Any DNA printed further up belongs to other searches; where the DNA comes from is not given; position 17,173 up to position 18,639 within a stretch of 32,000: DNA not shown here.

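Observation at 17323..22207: Tightly coupled five-gene operon of unassigned pathway: LLM monooxygenase, DUF1185, alpha/beta hydrolase, ALDH, DMT transporter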

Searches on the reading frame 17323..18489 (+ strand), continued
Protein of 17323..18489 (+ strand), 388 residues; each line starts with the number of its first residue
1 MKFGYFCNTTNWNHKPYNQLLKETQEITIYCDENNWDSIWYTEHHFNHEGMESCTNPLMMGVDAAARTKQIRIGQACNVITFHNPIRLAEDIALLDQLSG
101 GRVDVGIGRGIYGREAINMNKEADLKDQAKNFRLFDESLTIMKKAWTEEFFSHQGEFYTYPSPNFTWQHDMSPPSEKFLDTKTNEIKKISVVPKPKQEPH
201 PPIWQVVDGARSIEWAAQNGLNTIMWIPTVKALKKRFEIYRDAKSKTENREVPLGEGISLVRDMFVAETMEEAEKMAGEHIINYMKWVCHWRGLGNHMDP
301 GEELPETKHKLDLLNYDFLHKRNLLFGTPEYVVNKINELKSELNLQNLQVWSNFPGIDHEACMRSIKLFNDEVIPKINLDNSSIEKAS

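Call 86: search_protein_families(library=pfam, proteins=[L009:13020-13808:-, L009:13811-15370:-, L009:15797-16873:-, L029:11541-13025:+, L029:7573-8898:+], max_evalue=0.01)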
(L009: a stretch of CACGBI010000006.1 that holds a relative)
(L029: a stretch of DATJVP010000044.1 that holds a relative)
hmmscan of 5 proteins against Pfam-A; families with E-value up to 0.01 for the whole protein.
L009:13020-13808:- (262 aa): 1 family
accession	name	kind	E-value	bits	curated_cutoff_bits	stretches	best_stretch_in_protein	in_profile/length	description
PF02548.21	Pantoate_transf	-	3.4e-90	302.4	28.7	1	4-252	3-258/259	Ketopantoate hydroxymethyltransferase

L009:13811-15370:- (519 aa): 12 families
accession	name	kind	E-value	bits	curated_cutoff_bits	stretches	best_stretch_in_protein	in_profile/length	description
PF00117.34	GATase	-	1.5e-45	155.6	22.8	1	11-193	1-188/190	Glutamine amidotransferase class-I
PF00958.27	GMP_synt_C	-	4.5e-39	132.8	27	1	428-517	2-91/92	GMP synthase C terminal domain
PF07722.19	Peptidase_C26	-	2e-12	47.8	20.5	1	73-177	99-219/219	Peptidase C26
PF02540.23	NAD_synthase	-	1.7e-11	44.2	21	1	210-301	7-97/242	NAD synthase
PF01507.26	PAPS_reduct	-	8.4e-07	29.6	22.5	1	224-301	2-77/175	Phosphoadenosine phosphosulfate reductase domain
PF03054.22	tRNA_Me_trans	-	3.5e-06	27.2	20.6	1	223-286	2-74/202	tRNA methyl transferase HUP domain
PF06508.19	QueC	-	6.8e-06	26.2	22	1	223-293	1-67/210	Queuosine biosynthesis protein QueC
PF01171.26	ATP_bind_3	-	2.5e-05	24.5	27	1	223-380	1-154/182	PP-loop family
PF00733.27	Asn_synthase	-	6.2e-05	23.2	21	1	216-292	11-88/354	Asparagine synthase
PF00764.25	Arginosuc_synth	-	0.00021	21.8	27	1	223-290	1-67/162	Arginosuccinate synthase N-terminal HUP domain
PF01174.25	SNO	-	0.0028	18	27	1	64-195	54-186/188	SNO glutamine amidotransferase family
PF02568.20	ThiI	-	0.0046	17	20.5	1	222-318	4-105/197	Thiamine biosynthesis protein (ThiI)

L009:15797-16873:- (358 aa): 10 families
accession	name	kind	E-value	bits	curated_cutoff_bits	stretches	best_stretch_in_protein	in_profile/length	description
PF00478.31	IMPDH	-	1.6e-141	471.8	25.6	1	7-347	1-345/345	IMP dehydrogenase / GMP reductase domain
PF03060.21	NMO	-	7.9e-11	42.4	28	1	33-249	4-237/331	Nitronate monooxygenase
PF04131.20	NanE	-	6.6e-07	29.1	27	1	56-237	4-176/192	Putative N-acetylmannosamine-6-phosphate epimerase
PF01729.25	QRPTase_C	-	5e-06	26.8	23.1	1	101-172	88-156/169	Quinolinate phosphoribosyl transferase, C-terminal domain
PF01070.24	FMN_dh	-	5.6e-06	26.1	24.9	1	150-237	225-305/350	FMN-dependent dehydrogenase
PF00977.27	His_biosynth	-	1e-05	25.5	23.6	1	202-237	70-222/228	Histidine biosynthesis protein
PF01645.23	Glu_synthase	-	2.2e-05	24.2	20.4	1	157-235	221-305/369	Conserved region in glutamate synthase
PF05690.20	ThiG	-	0.0025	17.7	23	0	200-241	170-211/247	Thiazole biosynthesis protein ThiG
PF02310.24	B12-binding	-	0.0037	17.5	32.1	0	106-171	44-111/121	B12 binding domain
PF01180.27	DHO_dh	-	0.009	15.7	27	1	203-238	238-273/291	Dihydroorotate dehydrogenase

L029:11541-13025:+ (494 aa): 1 family
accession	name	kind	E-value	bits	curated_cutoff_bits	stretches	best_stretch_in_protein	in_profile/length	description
PF00501.34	AMP-binding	-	7.3e-36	124.2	29.9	1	17-349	5-384/384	AMP-binding enzyme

L029:7573-8898:+ (441 aa): 1 family
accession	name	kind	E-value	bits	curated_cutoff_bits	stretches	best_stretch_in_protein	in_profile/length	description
PF00528.27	BPD_transp_1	-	1.2e-17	64.7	26.4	1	249-432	1-183/184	Binding-protein-dependent transport system inner membrane component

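Call 87: predict_structure(alignment_id=A1)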
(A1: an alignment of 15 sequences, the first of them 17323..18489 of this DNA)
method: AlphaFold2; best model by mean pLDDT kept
length: 388 residues; sequences in the alignment: 15
mean_pLDDT: 88.4   pTM: 0.88
mean pLDDT of the five models: 88.4, 86.8, 86.7, 86.1, 85.2
residues with pLDDT >= 90: 244; 70-90: 119; 50-70: 14; < 50: 11
segments of 3 or more residues with pLDDT < 50: 45-52
pLDDT, mean of each block of 10 residues (from residue 1): 88 79 93 97 55 67 95 91 90 96 91 56 82 94 96 96 86 86 92 95 92 95 91 95 97 95 95 93 86 82 84 86 90 95 94 89 97 92 72
secondary structure, 60 per line:
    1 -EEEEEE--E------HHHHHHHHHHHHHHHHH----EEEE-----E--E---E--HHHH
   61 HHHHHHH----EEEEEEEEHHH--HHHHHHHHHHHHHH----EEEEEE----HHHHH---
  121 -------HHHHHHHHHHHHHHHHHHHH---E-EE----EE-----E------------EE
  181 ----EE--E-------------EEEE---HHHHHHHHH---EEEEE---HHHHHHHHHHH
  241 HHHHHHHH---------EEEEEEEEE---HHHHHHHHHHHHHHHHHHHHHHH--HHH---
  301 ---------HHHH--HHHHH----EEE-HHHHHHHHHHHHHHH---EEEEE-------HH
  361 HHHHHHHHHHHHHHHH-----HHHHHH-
elements in order: E2-7 H17-33 E38-41 H57-67 E72-79 H85-98 E103-108 H113-117 H128-147 E203-206 H210-218 E222-226 H230-248 E258-266 H270-292 H310-313 H316-320 E325-327 H329-343 E347-351 H359-376 H382-387

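Call 89: fold_search(model_id=the predicted structure, library=pdb)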
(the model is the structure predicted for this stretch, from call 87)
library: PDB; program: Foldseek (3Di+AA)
matches with E <= 10: 1369; with E <= 0.001: 150
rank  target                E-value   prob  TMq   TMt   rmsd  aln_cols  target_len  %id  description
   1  8cbb_A                5.0e-25  1.00  0.74  0.83   4.5       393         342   24  Structure of homodimeric luciferase from Enhygromyxa salina (released 2024-02-07)
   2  8cbb_C                5.6e-25  1.00  0.74  0.80   6.7       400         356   23  Structure of homodimeric luciferase from Enhygromyxa salina (released 2024-02-07)
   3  3fgc_A                1.0e-24  1.00  0.75  0.83   9.2       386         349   21  Crystal Structure of the Bacterial Luciferase:Flavin Complex Reveals the Basis of Intersubunit Communication (released 2009-05-26)
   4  7bip_A                1.5e-24  1.00  0.75  0.88   3.0       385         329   22  Crystal structure of monooxygenase RslO1 from Streptomyces bottropensis (released 2021-01-20)
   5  8cbb_B                1.6e-24  1.00  0.73  0.81   5.0       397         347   24  Structure of homodimeric luciferase from Enhygromyxa salina (released 2024-02-07)
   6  8cbb_D                1.8e-24  1.00  0.73  0.82   4.8       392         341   23  Structure of homodimeric luciferase from Enhygromyxa salina (released 2024-02-07)
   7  2i7g_A                3.0e-24  1.00  0.72  0.81   4.0       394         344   20  Crystal Structure of Monooxygenase from Agrobacterium tumefaciens (released 2006-10-03)
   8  1luc_A                1.0e-23  1.00  0.75  0.88   3.8       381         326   21  BACTERIAL LUCIFERASE (released 1996-12-07)
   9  3fgc_C                2.3e-23  1.00  0.74  0.82   7.0       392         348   21  Crystal Structure of the Bacterial Luciferase:Flavin Complex Reveals the Basis of Intersubunit Communication (released 2009-05-26)
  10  2i7g_B                5.7e-23  1.00  0.70  0.78   5.4       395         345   20  Crystal Structure of Monooxygenase from Agrobacterium tumefaciens (released 2006-10-03)
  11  1brl_A                7.7e-23  1.00  0.74  0.84   6.9       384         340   21  THREE-DIMENSIONAL STRUCTURE OF BACTERIAL LUCIFERASE FROM VIBRIO HARVEYI AT 2.4 ANGSTROMS RESOLUTION (released 1996-04-01)
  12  5aec_B                2.1e-22  1.00  0.74  0.79   5.1       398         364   21  Type II Baeyer-Villiger monooxygenase.The oxygenating constituent of 3,6-diketocamphane monooxygenase from CAM plasmid (released 2015-09-09)
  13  1luc_B                2.7e-22  1.00  0.72  0.86   3.5       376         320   20  BACTERIAL LUCIFERASE (released 1996-12-07)
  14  1xkj_A                5.3e-22  1.00  0.72  0.85   3.6       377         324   20  BACTERIAL LUCIFERASE BETA2 HOMODIMER (released 1997-07-07)
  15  1bsl_A                6.3e-22  1.00  0.72  0.85   3.4       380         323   20  STRUCTURE OF ALKANAL MONOOXYGENASE BETA CHAIN (released 1997-11-12)
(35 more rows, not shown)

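Call 90: search_protein_families(library=ncbifam, proteins=[L015:10167-11870:+, L015:7724-8878:+, L015:6704-7672:+, L003:8655-9884:+, L003:18586-19944:+, L003:14026-15459:-], max_evalue=1e-20)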
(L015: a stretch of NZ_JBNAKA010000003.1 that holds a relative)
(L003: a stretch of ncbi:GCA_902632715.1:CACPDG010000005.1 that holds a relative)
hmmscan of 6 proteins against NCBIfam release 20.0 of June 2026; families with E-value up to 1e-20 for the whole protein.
L015:10167-11870:+ (567 aa): 48 families (the best 25 are shown)
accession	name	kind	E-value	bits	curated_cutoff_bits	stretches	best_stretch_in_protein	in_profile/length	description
NF005713.0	PRK07525.1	subfamily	6.8e-122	407.8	620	1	5-563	3-577/592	sulfoacetaldehyde acetyltransferase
TIGR03457.1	sulphoacet_xsc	equivalog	4.3e-118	395.2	676.4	1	11-563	5-571/579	sulfoacetaldehyde acetyltransferase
TIGR00118.1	acolac_lg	equivalog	1.8e-115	386.5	538.35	1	9-551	2-537/557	biosynthetic-type acetolactate synthase large subunit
NF004919.0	PRK06276.1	equivalog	2.7e-114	382.6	866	1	9-552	2-542/582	acetolactate synthase large subunit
NF004710.0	PRK06048.1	equivalog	3.2e-108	362.6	976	1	3-551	3-540/561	acetolactate synthase large subunit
NF005039.0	PRK06456.1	equivalog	3.6e-102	342.7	868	1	9-553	3-549/572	acetolactate synthase large subunit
NF006052.0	PRK08199.1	subfamily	5.1e-98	328.8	539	1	4-554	4-543/559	thiamine pyrophosphate protein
NF006122.0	PRK08266.1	subfamily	5.2e-96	322.3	571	1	6-550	2-526/543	hypothetical protein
NF006187.0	PRK08322.1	equivalog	2.4e-93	313.5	509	1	12-550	6-530/548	acetolactate synthase large subunit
NF005860.0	PRK07789.1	equivalog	1.3e-91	307.8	881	1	4-552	30-582/615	acetolactate synthase large subunit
NF006319.0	PRK08527.1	equivalog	1.2e-90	304.5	905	1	6-549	2-539/565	acetolactate synthase large subunit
NF005651.0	PRK07418.1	subfamily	3.4e-90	303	942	1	4-549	15-560/617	acetolactate synthase large subunit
NF005824.0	PRK07710.1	equivalog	6.5e-90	302.1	976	1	4-549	13-549/573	acetolactate synthase large subunit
NF006524.0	PRK08978.1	equivalog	9.4e-89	298.1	738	1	9-551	2-527/548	acetolactate synthase 2 catalytic subunit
NF006581.0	PRK09107.1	equivalog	1.3e-85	287.9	974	1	4-550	7-555/595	acetolactate synthase 3 large subunit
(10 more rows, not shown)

L015:7724-8878:+ (384 aa): 5 families
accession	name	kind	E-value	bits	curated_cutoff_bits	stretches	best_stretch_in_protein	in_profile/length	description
NF008899.0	PRK12266.1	equivalog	4.6e-154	513.6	360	1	2-383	3-392/508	glycerol-3-phosphate dehydrogenase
NF009906.0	PRK13369.1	equivalog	1.2e-141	472.7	352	1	3-383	4-391/502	glycerol-3-phosphate dehydrogenase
NF033461.1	glycerol3P_ox_1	equivalog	3.4e-55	187.4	840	1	3-320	16-351/607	type 1 glycerol-3-phosphate oxidase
TIGR03377.1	glycerol3P_GlpA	equivalog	5.8e-38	130.7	552.8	1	8-364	2-357/530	anaerobic glycerol-3-phosphate dehydrogenase subunit GlpA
NF008313.0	PRK11101.1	equivalog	2.9e-26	92.2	425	1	6-373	9-377/548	anaerobic glycerol-3-phosphate dehydrogenase subunit A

L015:6704-7672:+ (322 aa): 0 families

L003:8655-9884:+ (409 aa): 4 families
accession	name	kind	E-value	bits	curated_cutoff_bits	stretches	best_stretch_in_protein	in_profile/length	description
NF001933.0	PRK00711.1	subfamily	1.5e-51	175.7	383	1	3-408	2-415/429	D-amino acid dehydrogenase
NF009074.0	PRK12409.1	equivalog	3.1e-45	155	494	1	1-391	1-402/410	D-amino acid dehydrogenase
TIGR02352.1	thiamin_ThiO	equivalog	3e-32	112.1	250.8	1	106-388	55-343/351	glycine oxidase ThiO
NF040813.1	pro_dh_Thprot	equivalog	5.2e-24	85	600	1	4-394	2-350/362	D-proline dehydrogenase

L003:18586-19944:+ (452 aa): 4 families
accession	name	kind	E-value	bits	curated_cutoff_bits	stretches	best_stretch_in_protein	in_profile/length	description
TIGR00653.1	GlnA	equivalog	5.7e-73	246.2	429.15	1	7-449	2-461/462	type I glutamate--ammonia ligase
TIGR03105.1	gln_synth_III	equivalog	2.7e-65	220.6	469.6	1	77-449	58-434/435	type III glutamate--ammonia ligase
NF045547.1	GGputSyn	equivalog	5.6e-54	183.5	650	1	6-444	3-438/438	gamma-glutamylputrescine synthetase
NF007006.0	PRK09469.1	equivalog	4.2e-37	127.8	845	1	41-435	22-453/469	glutamate--ammonia ligase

L003:14026-15459:- (477 aa): 38 families (the best 25 are shown)
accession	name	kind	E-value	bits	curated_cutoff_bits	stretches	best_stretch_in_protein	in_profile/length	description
TIGR01804.1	BADH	equivalog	8.9e-140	466.2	668.6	1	7-470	1-467/467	betaine-aldehyde dehydrogenase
NF009725.0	PRK13252.1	equivalog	1.6e-130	435.8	593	1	2-476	5-481/488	betaine-aldehyde dehydrogenase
TIGR02299.1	HpaE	equivalog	6.4e-123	410.9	638.35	1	5-476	2-478/488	5-carboxymethyl-2-hydroxymuconate semialdehyde dehydrogenase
NF010000.0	PRK13473.1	subfamily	7.4e-121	404.1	615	1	4-474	3-472/475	aminobutyraldehyde dehydrogenase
NF045735.1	PaDhStyDPseudo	equivalog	1.4e-118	396.6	850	1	6-474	5-481/483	phenylacetaldehyde dehydrogenase StyD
NF052305.1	DioxValDhHalo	equivalog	6.6e-118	394.6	750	1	2-472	3-479/483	2,5-dioxovalerate dehydrogenase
NF045736.1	PaDhStyDRhodo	equivalog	2.2e-117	392.5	800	1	6-474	5-477/479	phenylacetaldehyde dehydrogenase StyD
NF007497.0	PRK10090.1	equivalog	2.3e-110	369.6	500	1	2-472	5-475/480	aldehyde dehydrogenase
NF042993.1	AlphKGSA_gudD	equivalog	3e-110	369.2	770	1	2-474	2-480/481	alpha-ketoglutaric semialdehyde dehydrogenase GucD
NF006916.0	PRK09407.1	equivalog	1.2e-109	367.3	521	1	14-473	29-491/526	succinic semialdehyde dehydrogenase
TIGR01780.1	SSADH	subfamily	2.9e-108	362.6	646.35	1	23-470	1-448/448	succinate-semialdehyde dehydrogenase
TIGR03216.1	OH_muco_semi_DH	equivalog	5.4e-108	361.7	693.25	1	4-475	1-480/481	2-hydroxymuconic semialdehyde dehydrogenase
NF050026.1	AcaldDHExaC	equivalog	8.3e-106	354.6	900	1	2-475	14-494/503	acetaldehyde dehydrogenase ExaC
NF040792.1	glyc_ald_dh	equivalog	5.1e-103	345.6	760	1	5-475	2-474/488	D-glyceraldehyde dehydrogenase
NF002852.0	PRK03137.1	subfamily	1.9e-102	343.7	648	1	2-473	35-511/514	L-glutamate gamma-semialdehyde dehydrogenase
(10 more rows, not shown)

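Call 92: get_annotated_region(hit=H9, flank=7000)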
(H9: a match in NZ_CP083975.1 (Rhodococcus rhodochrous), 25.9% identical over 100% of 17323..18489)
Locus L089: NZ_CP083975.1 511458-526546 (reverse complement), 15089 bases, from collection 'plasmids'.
description: Rhodococcus rhodochrous strain GD02 plasmid pGD02.2.1
organism: Rhodococcus rhodochrous (NCBI taxid 1829)
taxonomy: Bacteria; Actinomycetota; Actinomycetes; Mycobacteriales; Nocardiaceae; Rhodococcus; Rhodococcus rhodochrous
host: -; source: compost; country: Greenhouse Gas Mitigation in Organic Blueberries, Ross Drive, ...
typing (MOB-suite, as given by PLSDB): non-mobilizable
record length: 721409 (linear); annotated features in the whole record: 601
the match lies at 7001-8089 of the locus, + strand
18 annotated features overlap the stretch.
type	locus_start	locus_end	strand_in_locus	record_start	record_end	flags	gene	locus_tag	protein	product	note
CDS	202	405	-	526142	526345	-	-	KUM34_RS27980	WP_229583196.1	hypothetical protein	-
CDS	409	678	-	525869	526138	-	-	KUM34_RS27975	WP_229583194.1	hypothetical protein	-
CDS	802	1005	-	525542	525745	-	-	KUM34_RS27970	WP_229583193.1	hypothetical protein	-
CDS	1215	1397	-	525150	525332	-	-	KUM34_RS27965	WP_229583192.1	hypothetical protein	-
CDS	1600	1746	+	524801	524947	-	-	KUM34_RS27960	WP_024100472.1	hypothetical protein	-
CDS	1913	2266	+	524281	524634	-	-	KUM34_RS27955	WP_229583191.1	hypothetical protein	-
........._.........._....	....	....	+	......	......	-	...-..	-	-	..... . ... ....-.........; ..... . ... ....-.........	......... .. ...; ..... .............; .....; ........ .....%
CDS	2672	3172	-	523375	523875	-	-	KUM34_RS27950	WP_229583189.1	hypothetical protein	-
CDS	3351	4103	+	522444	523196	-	-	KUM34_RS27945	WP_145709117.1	SDR family oxidoreductase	-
CDS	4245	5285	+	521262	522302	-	-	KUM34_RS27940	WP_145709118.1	LLM class flavin-dependent oxidoreductase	-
CDS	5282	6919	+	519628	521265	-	-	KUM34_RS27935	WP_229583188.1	long-chain fatty acid--CoA ligase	-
CDS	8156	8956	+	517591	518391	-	-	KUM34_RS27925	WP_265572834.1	alpha/beta fold hydrolase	-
CDS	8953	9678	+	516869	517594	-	-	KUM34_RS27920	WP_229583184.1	SDR family oxidoreductase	-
CDS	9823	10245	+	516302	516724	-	-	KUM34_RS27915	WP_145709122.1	nuclear transport factor 2 family protein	-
CDS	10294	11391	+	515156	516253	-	-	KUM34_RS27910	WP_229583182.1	LLM class flavin-dependent oxidoreductase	-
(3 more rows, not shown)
